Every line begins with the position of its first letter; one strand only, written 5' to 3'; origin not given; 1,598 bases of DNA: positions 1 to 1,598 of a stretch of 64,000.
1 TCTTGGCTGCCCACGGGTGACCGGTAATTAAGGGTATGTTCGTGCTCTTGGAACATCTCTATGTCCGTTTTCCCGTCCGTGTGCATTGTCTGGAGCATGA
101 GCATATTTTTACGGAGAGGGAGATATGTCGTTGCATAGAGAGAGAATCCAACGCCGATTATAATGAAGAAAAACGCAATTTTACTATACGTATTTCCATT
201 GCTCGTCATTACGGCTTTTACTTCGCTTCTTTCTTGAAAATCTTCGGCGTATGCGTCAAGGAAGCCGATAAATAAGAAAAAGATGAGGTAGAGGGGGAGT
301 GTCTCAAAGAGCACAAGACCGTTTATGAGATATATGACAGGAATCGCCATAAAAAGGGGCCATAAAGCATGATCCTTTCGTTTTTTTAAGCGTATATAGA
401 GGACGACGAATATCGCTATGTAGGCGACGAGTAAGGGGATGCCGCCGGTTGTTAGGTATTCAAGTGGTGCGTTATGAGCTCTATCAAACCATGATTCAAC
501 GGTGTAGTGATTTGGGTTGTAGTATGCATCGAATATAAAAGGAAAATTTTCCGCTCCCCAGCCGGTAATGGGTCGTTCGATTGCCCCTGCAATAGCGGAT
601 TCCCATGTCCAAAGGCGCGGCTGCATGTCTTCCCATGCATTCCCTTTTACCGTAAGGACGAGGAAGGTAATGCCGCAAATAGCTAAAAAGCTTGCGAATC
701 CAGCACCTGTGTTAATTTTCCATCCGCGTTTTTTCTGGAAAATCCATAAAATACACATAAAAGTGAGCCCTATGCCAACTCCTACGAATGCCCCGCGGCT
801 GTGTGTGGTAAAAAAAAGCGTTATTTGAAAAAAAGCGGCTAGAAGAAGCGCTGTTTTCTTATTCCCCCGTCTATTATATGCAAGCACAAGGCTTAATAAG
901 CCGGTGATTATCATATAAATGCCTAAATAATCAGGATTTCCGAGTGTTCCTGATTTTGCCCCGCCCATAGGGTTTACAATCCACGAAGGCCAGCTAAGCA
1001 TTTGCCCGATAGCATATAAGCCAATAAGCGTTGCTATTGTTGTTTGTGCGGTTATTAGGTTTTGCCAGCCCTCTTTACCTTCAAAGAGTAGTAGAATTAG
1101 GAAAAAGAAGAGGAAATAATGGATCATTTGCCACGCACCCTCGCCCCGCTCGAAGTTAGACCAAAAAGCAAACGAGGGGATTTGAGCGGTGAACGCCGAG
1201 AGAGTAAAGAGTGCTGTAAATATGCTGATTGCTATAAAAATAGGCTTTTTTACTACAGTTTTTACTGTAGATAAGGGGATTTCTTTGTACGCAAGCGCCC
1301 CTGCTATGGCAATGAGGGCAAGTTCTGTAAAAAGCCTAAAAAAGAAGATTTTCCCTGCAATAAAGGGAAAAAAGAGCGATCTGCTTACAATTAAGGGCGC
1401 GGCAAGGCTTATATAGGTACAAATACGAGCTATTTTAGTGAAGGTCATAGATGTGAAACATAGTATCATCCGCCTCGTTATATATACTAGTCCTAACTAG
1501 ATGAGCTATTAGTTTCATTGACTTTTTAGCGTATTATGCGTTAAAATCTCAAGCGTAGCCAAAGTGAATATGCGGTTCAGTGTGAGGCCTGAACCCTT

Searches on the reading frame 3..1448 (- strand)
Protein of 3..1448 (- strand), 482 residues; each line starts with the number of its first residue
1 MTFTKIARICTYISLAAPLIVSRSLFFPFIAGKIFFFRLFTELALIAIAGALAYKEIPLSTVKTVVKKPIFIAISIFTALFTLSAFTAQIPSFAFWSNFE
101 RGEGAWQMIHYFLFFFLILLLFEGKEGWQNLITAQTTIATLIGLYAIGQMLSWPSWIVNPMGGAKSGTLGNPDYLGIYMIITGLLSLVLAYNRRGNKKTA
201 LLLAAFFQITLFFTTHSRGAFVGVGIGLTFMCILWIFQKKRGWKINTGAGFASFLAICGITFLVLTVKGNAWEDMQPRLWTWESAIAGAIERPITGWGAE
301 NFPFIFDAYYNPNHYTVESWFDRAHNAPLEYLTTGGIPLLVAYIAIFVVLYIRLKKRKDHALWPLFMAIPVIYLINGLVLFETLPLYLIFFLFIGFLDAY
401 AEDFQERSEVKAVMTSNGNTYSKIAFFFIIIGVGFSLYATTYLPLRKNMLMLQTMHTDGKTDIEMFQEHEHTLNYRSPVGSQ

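Call 12: search_protein_families(library=pfam, proteins=[window:3-1448:-])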
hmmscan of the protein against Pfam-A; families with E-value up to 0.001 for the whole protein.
window:3-1448:- (482 aa): 1 family
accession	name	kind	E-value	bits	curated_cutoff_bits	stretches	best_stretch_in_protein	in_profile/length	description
PF04932.20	Wzy_C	-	2.3e-17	63.6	31.7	1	204-344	2-149/149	O-Antigen ligase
